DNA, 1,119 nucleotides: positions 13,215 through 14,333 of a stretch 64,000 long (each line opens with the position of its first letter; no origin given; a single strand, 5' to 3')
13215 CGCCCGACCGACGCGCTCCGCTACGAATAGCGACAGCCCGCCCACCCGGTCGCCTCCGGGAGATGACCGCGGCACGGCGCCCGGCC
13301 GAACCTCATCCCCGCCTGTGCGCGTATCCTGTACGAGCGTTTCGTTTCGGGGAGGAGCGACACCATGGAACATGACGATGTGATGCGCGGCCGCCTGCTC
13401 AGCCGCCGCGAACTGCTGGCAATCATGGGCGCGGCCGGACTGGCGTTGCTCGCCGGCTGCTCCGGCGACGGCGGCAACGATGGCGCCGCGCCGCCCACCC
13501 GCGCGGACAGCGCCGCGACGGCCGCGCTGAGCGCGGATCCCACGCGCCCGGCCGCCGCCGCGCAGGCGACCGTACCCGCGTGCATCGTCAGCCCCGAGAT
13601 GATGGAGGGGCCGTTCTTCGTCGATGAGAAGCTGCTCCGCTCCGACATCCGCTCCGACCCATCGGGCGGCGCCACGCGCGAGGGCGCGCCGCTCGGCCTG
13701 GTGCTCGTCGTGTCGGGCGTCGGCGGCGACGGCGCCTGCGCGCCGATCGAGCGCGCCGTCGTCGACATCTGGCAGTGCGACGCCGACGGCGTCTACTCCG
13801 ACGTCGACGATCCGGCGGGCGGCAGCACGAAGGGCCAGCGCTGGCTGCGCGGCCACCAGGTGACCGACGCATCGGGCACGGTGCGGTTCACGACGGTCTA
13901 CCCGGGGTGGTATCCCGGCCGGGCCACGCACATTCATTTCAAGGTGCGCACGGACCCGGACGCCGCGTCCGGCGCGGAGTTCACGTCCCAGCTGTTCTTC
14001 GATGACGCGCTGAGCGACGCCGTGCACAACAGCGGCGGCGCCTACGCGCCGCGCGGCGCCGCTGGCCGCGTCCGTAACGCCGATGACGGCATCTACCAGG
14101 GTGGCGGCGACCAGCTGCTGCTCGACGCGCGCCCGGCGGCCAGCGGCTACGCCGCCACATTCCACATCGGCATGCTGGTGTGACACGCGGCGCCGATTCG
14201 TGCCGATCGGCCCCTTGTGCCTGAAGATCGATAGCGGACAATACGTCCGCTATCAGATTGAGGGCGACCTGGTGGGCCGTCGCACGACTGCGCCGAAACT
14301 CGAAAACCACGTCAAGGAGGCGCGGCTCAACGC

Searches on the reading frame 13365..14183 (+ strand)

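Call 3: search_protein_families(library=pfam, proteins=[window:13365-14183:+], max_evalue=0.01)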
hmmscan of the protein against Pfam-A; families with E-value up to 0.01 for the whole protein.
window:13365-14183:+ (272 aa): 1 family
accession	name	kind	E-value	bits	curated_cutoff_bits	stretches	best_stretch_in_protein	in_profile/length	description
PF00775.27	Dioxygenase_C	-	1.9e-12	47.4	27.3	1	81-187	2-100/182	Dioxygenase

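Call 4: search_protein_families(library=ncbifam, proteins=[window:13365-14183:+], max_evalue=0.01)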
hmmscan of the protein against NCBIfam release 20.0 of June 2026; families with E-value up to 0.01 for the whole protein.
window:13365-14183:+ (272 aa): 5 families
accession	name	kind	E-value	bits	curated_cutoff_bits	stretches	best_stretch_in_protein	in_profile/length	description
TIGR02422.1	protocat_beta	equivalog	1.5e-11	44.4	296.4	1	80-212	31-163/220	protocatechuate 3,4-dioxygenase subunit beta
TIGR02465.1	chlorocat_1_2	equivalog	1.4e-08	34.2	359.25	1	77-183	69-163/246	chlorocatechol 1,2-dioxygenase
TIGR02423.1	protocat_alph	equivalog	1.8e-08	34.5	126.25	1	121-190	47-121/193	protocatechuate 3,4-dioxygenase subunit alpha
TIGR02439.1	catechol_proteo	equivalog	3.3e-07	29.6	392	1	76-183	95-193/285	catechol 1,2-dioxygenase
TIGR02438.1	catachol_actin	equivalog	0.0002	20.6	404.4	1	80-183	104-197/281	catechol 1,2-dioxygenase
